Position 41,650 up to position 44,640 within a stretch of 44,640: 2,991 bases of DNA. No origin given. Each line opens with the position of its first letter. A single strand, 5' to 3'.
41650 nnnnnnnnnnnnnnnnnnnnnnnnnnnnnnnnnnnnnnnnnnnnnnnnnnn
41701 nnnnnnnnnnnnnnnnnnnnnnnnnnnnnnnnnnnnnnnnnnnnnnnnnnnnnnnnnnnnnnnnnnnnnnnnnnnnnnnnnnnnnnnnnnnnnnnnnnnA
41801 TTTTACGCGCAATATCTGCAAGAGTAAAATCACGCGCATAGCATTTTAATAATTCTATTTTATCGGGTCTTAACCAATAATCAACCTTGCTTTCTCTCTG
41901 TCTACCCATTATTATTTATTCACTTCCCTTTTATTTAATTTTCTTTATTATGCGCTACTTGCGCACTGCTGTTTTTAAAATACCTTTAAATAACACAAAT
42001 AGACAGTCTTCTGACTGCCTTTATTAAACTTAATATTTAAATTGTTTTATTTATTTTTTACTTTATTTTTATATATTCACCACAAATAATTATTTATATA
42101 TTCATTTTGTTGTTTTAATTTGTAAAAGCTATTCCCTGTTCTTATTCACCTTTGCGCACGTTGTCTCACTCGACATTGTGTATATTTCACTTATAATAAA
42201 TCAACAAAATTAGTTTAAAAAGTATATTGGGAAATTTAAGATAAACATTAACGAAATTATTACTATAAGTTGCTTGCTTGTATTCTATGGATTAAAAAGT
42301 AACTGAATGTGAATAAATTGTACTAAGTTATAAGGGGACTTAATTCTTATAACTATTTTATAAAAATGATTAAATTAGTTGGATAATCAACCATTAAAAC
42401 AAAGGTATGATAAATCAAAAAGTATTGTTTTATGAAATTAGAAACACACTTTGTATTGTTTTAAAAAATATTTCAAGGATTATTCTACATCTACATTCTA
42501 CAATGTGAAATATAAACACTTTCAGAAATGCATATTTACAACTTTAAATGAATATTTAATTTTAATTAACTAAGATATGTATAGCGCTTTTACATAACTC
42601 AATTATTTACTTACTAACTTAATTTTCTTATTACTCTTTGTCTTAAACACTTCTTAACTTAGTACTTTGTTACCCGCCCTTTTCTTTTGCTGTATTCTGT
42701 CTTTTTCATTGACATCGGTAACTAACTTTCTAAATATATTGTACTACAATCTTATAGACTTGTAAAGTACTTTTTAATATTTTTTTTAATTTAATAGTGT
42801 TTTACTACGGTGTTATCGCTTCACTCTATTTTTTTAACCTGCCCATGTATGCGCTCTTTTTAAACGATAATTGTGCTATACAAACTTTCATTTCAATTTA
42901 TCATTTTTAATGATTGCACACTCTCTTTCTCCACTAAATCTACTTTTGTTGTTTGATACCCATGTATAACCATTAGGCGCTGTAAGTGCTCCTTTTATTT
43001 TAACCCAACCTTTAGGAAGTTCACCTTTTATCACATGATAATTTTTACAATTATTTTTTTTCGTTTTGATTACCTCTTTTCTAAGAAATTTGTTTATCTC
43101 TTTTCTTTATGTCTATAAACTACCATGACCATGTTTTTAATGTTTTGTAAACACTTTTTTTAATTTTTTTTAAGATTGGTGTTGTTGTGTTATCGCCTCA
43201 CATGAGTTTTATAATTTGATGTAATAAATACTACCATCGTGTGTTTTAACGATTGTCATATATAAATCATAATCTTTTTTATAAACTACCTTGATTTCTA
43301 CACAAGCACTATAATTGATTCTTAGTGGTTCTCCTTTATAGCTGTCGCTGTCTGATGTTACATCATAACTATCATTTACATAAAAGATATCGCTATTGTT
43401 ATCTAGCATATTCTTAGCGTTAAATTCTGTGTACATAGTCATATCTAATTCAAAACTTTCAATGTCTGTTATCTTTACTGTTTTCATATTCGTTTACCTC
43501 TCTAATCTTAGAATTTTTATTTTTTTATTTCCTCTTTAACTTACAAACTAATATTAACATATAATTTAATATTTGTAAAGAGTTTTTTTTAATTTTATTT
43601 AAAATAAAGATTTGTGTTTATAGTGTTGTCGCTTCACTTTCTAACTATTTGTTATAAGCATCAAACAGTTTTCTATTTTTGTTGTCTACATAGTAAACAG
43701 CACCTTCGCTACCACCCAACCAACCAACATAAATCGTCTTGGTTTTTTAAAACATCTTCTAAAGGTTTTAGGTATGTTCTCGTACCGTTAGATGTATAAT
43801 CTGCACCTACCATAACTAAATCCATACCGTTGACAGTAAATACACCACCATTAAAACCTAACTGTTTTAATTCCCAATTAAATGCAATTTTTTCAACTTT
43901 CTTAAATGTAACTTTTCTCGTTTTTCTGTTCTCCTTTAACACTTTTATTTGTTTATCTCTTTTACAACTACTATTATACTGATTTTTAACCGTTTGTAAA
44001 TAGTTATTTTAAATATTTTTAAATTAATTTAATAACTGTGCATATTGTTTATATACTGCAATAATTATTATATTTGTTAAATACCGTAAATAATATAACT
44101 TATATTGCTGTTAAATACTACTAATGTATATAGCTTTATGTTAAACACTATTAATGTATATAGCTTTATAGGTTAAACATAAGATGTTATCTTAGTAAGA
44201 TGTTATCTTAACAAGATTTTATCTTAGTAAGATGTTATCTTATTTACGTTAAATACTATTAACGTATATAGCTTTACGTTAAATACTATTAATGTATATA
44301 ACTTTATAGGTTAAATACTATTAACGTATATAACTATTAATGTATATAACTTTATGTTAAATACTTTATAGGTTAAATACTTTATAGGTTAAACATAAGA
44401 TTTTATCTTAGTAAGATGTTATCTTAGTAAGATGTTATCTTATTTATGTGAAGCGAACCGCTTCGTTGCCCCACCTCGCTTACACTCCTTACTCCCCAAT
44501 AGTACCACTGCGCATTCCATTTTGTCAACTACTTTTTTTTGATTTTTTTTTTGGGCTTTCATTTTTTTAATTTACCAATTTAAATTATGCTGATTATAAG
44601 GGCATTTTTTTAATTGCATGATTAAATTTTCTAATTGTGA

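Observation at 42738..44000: Family of five or more leftward promoters sharing a -35 TTTACA plus long A-tract UP element, three with an upstream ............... box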

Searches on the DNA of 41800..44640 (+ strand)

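Call 4: search_dna_similar(query=window:41900-44640:+, collection=phages, mode=near, max_rows=25)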
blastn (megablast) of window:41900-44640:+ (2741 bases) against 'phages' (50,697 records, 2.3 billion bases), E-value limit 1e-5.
No match.

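Call 73: search_rna_families(source=window, start=41800, end=44640, threshold=evalue, max_evalue=1)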
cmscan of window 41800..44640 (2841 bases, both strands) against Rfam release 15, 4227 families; matches with E-value up to 1: 0.
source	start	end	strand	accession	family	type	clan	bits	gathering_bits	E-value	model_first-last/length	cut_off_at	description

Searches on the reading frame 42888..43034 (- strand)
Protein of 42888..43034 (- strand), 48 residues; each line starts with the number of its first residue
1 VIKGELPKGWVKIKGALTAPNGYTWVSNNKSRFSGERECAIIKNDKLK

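Call 71: search_protein_families(library=pfam, proteins=[window:42888-43034:-], max_evalue=0.1)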
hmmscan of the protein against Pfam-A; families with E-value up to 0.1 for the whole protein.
window:42888-43034:- (48 aa): 0 families

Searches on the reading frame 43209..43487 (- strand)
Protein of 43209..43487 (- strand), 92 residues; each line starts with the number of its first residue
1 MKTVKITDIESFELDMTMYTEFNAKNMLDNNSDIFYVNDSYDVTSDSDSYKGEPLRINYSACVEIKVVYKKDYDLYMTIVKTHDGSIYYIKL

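Call 38: search_protein_families(library=phrogs, proteins=[window:43209-43487:-], max_evalue=0.01)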
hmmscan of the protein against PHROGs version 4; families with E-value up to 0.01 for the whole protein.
window:43209-43487:- (92 aa): 0 families

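Call 71: search_protein_families(library=pfam, proteins=[window:43209-43487:-], max_evalue=0.1)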
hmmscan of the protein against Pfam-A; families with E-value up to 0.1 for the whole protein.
window:43209-43487:- (92 aa): 0 families
